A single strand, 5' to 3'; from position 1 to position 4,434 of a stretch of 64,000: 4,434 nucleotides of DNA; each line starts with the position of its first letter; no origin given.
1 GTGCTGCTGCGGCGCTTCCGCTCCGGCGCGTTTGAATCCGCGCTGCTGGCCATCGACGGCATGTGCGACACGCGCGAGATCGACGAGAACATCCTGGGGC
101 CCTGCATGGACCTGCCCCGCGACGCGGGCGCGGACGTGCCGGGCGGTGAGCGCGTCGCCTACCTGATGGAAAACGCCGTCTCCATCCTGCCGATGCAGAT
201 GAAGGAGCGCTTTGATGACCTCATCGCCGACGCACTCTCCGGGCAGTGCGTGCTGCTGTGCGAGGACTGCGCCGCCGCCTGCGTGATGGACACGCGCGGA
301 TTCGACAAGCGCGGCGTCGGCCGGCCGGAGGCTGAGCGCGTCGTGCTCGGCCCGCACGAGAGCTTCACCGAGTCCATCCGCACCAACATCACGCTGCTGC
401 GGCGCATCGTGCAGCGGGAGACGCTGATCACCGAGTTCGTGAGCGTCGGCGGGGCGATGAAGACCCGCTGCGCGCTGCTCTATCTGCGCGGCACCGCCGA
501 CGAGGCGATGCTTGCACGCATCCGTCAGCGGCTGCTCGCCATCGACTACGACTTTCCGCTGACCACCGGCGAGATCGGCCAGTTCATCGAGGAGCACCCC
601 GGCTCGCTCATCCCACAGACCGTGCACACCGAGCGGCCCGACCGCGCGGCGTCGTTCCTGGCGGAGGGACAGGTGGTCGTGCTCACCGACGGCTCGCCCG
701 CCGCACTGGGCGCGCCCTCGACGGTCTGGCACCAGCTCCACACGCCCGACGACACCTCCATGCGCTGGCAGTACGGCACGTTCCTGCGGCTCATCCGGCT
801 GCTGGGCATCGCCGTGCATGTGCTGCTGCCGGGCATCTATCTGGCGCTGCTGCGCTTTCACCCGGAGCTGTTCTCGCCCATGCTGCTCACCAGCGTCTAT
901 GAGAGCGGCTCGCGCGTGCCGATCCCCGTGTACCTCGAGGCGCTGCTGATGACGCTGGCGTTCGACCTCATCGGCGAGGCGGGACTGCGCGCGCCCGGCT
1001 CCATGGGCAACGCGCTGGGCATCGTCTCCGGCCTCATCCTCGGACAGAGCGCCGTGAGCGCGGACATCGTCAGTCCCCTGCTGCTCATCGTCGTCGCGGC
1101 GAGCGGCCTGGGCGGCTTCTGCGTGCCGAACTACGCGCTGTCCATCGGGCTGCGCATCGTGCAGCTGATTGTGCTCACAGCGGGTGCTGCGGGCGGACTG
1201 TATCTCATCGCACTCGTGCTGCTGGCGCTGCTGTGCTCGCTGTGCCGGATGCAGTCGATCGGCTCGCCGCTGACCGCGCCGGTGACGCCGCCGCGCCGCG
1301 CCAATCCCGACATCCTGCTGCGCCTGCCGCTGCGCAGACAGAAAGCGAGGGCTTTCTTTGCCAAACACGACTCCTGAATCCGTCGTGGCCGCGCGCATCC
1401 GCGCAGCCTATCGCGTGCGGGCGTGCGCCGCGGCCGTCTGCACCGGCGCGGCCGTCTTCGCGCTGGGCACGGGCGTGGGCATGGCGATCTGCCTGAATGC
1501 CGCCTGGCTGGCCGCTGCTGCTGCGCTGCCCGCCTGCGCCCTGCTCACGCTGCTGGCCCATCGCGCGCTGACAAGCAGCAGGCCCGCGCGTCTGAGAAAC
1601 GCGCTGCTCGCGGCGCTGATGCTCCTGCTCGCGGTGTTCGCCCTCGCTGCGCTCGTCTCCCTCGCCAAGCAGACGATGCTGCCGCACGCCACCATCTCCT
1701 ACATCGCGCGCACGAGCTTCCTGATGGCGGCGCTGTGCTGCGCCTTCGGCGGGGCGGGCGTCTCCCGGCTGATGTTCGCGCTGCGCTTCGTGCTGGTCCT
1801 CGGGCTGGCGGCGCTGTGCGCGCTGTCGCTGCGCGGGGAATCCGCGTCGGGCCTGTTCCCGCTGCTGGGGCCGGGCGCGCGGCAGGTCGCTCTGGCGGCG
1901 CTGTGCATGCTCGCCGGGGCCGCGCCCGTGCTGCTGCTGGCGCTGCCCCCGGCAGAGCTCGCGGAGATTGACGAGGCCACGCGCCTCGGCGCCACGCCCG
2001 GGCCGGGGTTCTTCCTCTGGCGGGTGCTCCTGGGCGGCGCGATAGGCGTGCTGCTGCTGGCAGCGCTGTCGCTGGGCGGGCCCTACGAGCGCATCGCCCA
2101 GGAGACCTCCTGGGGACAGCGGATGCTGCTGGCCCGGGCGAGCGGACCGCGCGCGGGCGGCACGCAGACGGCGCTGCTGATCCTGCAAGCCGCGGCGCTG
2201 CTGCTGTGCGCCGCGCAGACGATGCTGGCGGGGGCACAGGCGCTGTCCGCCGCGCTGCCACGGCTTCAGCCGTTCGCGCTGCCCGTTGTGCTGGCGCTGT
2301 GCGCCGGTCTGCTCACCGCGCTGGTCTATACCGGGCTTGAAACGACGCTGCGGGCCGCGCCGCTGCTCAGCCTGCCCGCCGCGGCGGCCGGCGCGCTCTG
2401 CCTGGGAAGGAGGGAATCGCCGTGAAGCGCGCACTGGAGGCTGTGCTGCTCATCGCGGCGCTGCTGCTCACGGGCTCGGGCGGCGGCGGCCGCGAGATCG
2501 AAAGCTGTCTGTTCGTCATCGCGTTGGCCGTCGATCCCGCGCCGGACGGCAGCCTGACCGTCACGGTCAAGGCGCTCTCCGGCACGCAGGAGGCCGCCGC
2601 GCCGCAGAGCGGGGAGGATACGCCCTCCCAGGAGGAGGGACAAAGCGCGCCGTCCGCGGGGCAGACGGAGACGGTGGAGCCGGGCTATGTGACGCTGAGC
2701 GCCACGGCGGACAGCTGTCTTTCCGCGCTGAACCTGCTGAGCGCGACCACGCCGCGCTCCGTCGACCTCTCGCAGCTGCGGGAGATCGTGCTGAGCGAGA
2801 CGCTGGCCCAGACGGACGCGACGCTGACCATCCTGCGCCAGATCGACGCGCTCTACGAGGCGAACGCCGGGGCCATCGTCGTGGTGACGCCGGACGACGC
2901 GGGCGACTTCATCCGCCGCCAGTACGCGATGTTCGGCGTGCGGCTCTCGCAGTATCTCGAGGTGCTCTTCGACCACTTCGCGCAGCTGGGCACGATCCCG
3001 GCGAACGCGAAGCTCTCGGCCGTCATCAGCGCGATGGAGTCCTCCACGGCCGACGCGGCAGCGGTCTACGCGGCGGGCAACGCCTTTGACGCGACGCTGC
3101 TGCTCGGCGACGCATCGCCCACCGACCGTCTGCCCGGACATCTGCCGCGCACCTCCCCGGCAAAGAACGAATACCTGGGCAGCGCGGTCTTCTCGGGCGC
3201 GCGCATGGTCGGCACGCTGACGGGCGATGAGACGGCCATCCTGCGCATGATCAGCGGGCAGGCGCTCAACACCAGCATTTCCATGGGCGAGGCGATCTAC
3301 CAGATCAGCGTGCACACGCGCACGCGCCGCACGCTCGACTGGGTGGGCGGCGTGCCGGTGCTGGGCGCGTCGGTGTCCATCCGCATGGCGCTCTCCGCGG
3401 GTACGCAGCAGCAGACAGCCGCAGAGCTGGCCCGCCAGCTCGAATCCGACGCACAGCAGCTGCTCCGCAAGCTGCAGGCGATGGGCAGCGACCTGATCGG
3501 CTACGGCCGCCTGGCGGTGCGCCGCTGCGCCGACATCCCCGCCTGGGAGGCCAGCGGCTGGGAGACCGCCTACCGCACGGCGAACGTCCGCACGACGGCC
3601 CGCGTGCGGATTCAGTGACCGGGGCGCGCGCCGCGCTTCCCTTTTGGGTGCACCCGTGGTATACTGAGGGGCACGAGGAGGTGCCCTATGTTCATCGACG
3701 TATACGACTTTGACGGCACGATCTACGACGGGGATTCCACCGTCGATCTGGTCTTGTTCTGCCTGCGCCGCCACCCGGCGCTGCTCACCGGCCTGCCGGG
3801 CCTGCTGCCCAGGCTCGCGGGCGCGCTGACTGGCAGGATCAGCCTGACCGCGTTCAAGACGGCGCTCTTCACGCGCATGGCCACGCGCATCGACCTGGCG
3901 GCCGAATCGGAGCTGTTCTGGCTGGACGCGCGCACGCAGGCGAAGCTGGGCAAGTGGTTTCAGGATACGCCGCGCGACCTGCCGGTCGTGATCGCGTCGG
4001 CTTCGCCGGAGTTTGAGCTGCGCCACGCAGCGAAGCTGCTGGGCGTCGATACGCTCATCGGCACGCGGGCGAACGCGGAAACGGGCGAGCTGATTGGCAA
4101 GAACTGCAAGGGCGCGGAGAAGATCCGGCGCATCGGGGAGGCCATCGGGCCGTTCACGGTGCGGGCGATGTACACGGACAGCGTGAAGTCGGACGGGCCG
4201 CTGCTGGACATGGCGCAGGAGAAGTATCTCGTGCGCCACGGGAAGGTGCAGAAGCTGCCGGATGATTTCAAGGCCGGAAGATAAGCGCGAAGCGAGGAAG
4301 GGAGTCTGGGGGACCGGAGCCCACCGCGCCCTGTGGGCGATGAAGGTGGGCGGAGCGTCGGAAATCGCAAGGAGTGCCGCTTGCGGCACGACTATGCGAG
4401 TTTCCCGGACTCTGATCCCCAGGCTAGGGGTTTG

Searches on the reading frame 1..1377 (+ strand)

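Call 69: search_protein_families(library=pfam, proteins=[window:1-1377:+], max_evalue=0.00001)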
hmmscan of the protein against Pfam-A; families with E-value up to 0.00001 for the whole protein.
window:1-1377:+ (458 aa): 1 family
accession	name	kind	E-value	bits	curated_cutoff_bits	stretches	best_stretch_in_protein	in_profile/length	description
PF03323.18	GerA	-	5.6e-135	450.9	27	1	3-450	15-463/466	Bacillus/Clostridium GerA spore germination protein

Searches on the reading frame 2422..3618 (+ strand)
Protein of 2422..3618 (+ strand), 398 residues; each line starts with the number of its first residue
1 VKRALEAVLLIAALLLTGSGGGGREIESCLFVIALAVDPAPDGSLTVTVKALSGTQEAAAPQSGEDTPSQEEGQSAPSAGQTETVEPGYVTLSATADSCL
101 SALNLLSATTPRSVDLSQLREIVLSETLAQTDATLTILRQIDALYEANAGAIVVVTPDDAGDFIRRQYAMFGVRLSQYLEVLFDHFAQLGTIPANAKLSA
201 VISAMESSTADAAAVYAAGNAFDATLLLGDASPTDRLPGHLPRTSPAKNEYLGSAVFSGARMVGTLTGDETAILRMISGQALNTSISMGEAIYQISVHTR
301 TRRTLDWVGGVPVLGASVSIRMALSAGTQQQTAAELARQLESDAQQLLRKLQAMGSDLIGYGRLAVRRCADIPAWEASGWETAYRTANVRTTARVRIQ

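Call 69: search_protein_families(library=pfam, proteins=[window:2422-3618:+], max_evalue=0.00001)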
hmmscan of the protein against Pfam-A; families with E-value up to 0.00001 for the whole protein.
window:2422-3618:+ (398 aa): 2 families
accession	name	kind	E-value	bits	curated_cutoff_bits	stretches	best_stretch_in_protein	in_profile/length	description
PF25198.1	Spore_GerAC_N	-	6.4e-19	68.9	27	1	24-214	3-171/176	Spore germination protein N-terminal domain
PF05504.16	Spore_GerAC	-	3.5e-16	60.2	23.6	1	253-397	2-163/167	Spore germination B3/ GerAC like, C-terminal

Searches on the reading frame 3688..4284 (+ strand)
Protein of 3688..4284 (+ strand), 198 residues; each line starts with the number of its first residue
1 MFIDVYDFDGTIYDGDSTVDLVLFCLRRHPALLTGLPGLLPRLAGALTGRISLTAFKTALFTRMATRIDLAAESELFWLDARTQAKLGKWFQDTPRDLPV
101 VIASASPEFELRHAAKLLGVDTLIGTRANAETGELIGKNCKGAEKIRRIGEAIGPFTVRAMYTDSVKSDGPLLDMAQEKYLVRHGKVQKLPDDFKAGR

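Call 18: find_encoding_contigs(protein=window:3688-4284:+, flank=6000, max_places=10)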
Protein window:3688-4284:+ (198 aa): 2 contigs read that carry it; 1 place shown.
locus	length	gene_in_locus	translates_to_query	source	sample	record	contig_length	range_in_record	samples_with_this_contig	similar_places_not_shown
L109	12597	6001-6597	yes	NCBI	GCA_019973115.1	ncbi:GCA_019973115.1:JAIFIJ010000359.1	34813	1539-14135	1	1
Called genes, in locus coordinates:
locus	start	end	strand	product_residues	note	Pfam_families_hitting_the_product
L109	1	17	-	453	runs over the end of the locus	PF01554:MatE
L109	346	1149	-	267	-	PF23441:SDR, PF00106:adh_short, PF08659:KR, PF13561:adh_short_C2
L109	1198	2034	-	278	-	PF04962:KduI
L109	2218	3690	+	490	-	PF03323:GerA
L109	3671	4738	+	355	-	-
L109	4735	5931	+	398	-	PF25198:Spore_GerAC_N, PF05504:Spore_GerAC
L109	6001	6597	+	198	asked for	PF12710:HAD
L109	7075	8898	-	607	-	PF08323:Glyco_transf_5, PF00534:Glycos_transf_1, PF13692:Glyco_trans_1_4, PF02036:SCP2 (weak)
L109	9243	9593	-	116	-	-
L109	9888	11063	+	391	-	-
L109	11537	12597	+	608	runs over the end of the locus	PF00528:BPD_transp_1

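Call 95: find_homologous_proteins(query=window:3688-4284:+, max_evalue=1e-40)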
Query window:3688-4284:+ (198 aa): 338 proteins with E <= 1e-40 among 1335 candidates; the best 120 are listed.
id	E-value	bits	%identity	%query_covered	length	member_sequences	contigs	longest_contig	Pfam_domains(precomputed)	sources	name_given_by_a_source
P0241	9.0e-125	432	98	100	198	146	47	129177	PF12710.14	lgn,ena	-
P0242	2.7e-115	401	92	100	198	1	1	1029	PF12710.14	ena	-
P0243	5.1e-113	394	90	100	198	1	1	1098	PF12710.14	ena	-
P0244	2.1e-108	379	85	100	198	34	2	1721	PF12710.14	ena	-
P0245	3.4e-107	375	85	100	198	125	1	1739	PF12710.14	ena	-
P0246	6.5e-100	351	83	96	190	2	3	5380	PF12710.14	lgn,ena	-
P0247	3.2e-96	339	81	96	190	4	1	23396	PF12710.14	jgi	-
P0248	2.3e-95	336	79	96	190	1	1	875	PF12710.14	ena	-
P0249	2.8e-94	332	77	100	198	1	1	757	PF12710.14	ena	-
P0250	3.1e-89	316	76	96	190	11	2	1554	PF12710.14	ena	-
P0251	9.7e-87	308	75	96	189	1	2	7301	PF12710.14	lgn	-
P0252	1.2e-80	288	68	96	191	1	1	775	PF12710.14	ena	-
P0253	1.8e-80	287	70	96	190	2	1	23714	PF12710.14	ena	-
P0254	1.7e-79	284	68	96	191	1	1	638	PF12710.14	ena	-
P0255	2.8e-79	284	70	96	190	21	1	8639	PF12710.14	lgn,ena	-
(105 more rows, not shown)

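Call 96: find_encoding_contigs(protein=P0241, flank=3000, max_places=10)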
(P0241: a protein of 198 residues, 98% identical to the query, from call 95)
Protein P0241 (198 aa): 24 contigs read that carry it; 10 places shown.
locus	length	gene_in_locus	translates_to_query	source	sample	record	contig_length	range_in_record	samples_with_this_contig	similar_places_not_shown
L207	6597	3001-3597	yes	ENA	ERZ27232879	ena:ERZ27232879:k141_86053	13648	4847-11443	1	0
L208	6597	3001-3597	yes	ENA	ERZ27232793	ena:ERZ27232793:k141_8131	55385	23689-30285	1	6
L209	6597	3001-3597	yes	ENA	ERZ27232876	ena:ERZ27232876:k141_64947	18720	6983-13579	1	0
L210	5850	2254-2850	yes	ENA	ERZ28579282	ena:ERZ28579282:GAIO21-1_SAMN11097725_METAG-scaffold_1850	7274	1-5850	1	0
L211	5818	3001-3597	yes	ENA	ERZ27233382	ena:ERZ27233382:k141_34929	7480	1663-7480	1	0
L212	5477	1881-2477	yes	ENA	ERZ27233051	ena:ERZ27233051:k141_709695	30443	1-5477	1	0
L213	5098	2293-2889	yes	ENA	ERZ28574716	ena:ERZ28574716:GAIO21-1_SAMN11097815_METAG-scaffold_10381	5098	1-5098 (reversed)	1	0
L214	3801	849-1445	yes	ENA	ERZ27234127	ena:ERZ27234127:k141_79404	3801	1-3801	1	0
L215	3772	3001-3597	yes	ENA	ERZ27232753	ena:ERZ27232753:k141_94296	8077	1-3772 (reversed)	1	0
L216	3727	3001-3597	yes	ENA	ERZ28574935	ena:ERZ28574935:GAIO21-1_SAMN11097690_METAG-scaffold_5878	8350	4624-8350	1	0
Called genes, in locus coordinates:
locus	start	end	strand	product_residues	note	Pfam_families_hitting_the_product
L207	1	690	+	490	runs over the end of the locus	PF03323:GerA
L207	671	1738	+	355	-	-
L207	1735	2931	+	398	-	PF25198:Spore_GerAC_N, PF05504:Spore_GerAC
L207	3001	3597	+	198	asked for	PF12710:HAD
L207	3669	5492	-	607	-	PF08323:Glyco_transf_5, PF00534:Glycos_transf_1, PF13692:Glyco_trans_1_4, PF02036:SCP2 (weak)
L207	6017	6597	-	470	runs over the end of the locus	PF03802:CitX, PF01874:CitG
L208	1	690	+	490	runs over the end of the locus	PF03323:GerA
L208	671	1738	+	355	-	-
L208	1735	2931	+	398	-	PF25198:Spore_GerAC_N, PF05504:Spore_GerAC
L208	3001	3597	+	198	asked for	PF12710:HAD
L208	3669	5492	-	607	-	PF08323:Glyco_transf_5, PF00534:Glycos_transf_1, PF13692:Glyco_trans_1_4, PF02036:SCP2 (weak)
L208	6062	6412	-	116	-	-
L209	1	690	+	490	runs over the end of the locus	PF03323:GerA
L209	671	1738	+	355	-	-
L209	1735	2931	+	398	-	PF25198:Spore_GerAC_N, PF05504:Spore_GerAC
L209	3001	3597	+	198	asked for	PF12710:HAD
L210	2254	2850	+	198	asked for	PF12710:HAD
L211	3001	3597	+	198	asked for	PF12710:HAD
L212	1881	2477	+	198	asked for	PF12710:HAD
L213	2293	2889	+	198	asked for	PF12710:HAD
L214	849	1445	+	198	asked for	PF12710:HAD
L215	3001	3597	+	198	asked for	PF12710:HAD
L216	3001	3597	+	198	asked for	PF12710:HAD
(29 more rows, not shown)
